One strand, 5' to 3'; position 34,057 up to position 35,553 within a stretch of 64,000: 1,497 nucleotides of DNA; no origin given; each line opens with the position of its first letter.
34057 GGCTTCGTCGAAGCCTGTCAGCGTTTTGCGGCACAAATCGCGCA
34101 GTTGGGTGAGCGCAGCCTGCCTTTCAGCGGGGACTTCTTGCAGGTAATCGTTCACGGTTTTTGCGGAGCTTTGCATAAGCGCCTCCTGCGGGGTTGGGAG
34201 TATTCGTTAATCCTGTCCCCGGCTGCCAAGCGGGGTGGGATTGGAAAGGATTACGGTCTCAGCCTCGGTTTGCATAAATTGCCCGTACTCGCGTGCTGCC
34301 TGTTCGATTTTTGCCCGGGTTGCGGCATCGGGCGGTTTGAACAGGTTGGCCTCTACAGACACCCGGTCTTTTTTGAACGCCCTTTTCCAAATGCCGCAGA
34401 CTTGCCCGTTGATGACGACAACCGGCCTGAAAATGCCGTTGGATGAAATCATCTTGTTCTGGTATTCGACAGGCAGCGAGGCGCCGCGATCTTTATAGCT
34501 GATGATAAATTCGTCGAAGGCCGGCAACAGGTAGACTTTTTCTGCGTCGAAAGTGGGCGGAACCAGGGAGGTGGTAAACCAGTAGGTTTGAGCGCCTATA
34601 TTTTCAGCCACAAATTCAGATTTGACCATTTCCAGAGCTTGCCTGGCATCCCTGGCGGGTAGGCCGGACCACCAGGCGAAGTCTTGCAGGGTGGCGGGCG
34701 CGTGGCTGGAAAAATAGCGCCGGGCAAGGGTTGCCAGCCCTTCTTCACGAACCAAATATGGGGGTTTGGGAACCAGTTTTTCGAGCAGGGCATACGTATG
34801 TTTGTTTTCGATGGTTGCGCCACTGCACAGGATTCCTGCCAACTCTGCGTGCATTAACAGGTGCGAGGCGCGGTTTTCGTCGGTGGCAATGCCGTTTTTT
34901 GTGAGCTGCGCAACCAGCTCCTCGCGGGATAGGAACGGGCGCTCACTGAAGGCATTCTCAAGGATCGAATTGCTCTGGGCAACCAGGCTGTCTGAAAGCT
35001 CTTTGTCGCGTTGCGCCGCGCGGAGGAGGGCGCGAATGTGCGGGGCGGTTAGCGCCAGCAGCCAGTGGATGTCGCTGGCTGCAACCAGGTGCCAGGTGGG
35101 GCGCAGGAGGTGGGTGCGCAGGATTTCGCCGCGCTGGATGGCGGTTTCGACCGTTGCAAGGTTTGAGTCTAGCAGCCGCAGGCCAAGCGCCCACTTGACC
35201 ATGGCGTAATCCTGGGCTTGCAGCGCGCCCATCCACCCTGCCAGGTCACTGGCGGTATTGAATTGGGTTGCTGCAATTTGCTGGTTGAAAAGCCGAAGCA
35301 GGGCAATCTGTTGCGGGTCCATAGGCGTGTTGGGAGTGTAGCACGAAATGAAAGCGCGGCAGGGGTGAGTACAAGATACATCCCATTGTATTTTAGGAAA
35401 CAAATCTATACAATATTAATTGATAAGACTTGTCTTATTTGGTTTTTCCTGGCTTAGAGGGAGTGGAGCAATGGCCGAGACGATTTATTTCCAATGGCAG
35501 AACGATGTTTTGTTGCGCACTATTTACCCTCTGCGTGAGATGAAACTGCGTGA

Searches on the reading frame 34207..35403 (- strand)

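Call 61: search_protein_families(library=pfam, proteins=[window:34207-35403:-], max_evalue=0.00001)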
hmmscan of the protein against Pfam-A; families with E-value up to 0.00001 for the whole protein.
window:34207-35403:- (398 aa): 1 family
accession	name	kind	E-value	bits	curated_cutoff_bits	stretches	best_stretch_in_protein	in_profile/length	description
PF06224.18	AlkZ-like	-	5.3e-66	223.9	25.9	1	56-376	2-329/329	DNA glycosylase AlkZ-like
